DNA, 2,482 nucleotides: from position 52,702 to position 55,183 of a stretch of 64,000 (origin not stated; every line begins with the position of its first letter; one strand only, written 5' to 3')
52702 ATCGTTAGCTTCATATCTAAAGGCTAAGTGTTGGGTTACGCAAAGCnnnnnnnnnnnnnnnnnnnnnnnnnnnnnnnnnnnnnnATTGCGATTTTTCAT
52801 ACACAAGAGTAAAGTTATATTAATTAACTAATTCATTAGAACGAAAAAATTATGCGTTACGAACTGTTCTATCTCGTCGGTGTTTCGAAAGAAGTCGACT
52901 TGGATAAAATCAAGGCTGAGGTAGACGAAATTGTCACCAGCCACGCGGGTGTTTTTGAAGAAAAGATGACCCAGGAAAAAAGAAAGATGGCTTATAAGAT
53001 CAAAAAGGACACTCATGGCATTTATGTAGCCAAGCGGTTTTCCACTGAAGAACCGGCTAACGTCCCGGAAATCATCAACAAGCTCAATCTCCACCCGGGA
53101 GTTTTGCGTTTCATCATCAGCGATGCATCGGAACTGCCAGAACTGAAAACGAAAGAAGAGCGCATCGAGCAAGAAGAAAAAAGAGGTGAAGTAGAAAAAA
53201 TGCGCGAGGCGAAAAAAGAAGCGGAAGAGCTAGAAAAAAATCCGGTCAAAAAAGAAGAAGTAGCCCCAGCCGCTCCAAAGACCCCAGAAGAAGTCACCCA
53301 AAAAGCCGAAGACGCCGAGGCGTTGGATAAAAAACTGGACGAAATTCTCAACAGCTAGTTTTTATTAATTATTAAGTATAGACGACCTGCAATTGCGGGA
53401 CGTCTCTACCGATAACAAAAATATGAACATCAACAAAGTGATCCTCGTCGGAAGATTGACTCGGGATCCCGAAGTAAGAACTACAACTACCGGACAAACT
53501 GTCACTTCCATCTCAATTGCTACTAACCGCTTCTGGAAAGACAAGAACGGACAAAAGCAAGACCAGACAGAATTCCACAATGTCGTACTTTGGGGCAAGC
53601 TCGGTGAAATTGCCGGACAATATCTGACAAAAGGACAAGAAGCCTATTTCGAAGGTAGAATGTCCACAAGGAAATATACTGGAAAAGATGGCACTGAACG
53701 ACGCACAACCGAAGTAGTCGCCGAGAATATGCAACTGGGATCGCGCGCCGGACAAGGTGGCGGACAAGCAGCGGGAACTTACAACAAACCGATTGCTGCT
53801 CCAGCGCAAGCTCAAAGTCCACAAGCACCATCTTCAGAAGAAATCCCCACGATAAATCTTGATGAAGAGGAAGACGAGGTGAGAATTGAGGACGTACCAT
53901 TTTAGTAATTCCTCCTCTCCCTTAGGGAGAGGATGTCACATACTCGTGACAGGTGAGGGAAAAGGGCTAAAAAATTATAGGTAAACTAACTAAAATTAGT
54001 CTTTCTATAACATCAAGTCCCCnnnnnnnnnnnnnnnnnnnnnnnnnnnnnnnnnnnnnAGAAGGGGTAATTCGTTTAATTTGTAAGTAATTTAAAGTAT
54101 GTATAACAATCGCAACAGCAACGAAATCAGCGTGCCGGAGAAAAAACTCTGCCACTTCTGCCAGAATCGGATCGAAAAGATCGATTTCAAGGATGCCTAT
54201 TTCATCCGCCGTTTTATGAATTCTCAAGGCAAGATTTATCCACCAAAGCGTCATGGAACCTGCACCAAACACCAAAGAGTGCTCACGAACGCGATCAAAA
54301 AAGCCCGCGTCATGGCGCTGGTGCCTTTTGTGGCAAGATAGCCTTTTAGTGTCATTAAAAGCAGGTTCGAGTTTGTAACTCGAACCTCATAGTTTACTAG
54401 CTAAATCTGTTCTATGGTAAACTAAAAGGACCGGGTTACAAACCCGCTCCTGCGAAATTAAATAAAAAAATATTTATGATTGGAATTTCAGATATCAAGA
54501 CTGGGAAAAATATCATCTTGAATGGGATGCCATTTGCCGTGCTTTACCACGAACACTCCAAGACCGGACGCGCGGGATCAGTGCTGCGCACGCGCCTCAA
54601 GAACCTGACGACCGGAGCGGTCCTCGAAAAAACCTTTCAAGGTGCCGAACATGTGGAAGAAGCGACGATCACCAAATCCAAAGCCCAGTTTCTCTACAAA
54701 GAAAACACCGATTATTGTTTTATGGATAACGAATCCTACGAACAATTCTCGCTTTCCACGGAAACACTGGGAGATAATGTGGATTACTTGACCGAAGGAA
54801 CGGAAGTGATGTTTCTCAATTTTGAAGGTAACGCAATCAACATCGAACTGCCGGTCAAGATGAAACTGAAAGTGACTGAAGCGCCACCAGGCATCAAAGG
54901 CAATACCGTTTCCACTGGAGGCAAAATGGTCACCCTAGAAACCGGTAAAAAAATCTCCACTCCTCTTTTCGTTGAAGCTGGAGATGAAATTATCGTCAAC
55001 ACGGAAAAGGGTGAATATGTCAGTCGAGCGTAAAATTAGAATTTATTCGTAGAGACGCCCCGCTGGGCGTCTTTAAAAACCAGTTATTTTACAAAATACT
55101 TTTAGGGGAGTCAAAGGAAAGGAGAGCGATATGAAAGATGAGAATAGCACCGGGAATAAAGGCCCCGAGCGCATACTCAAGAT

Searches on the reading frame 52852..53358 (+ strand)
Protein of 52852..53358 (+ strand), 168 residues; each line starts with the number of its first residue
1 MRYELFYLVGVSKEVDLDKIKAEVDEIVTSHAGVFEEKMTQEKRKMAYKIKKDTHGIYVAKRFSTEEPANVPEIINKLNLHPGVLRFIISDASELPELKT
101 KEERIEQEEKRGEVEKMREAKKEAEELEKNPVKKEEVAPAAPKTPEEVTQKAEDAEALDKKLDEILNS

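Call 61: search_protein_families(library=pfam, proteins=[window:52852-53358:+], max_evalue=0.001)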
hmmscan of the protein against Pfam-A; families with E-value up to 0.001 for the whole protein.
window:52852-53358:+ (168 aa): 1 family
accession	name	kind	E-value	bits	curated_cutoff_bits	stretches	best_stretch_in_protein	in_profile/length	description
PF01250.22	Ribosomal_S6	-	1.5e-13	51.1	27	1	2-89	1-88/90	Ribosomal protein S6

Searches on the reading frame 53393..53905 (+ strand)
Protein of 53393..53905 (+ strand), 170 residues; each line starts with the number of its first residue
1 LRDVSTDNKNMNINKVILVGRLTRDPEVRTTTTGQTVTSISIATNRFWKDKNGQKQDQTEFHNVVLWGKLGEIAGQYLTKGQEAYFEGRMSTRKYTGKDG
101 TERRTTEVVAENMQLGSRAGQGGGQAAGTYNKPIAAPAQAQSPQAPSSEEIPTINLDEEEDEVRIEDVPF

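Call 61: search_protein_families(library=pfam, proteins=[window:53393-53905:+], max_evalue=0.001)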
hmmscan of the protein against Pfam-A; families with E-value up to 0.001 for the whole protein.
window:53393-53905:+ (170 aa): 1 family
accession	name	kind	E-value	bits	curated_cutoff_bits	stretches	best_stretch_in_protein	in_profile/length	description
PF00436.31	SSB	-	6.8e-37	126.1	26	1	13-115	1-103/104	Single-strand binding protein family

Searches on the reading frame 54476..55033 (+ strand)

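Call 61: search_protein_families(library=pfam, proteins=[window:54476-55033:+], max_evalue=0.001)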
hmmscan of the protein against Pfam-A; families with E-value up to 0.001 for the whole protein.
window:54476-55033:+ (185 aa): 3 families
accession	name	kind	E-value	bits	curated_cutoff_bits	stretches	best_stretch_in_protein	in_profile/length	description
PF09285.17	Elong-fact-P_C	-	2.9e-21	75.3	25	1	130-184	2-56/56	Elongation factor P, C-terminal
PF01132.26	EFP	-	5.7e-19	68.3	27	1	69-121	2-54/54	Elongation factor P (EF-P) OB domain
PF08207.18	EFP_N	-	1.5e-15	57.4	23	1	5-60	3-58/58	Elongation factor P (EF-P) KOW-like domain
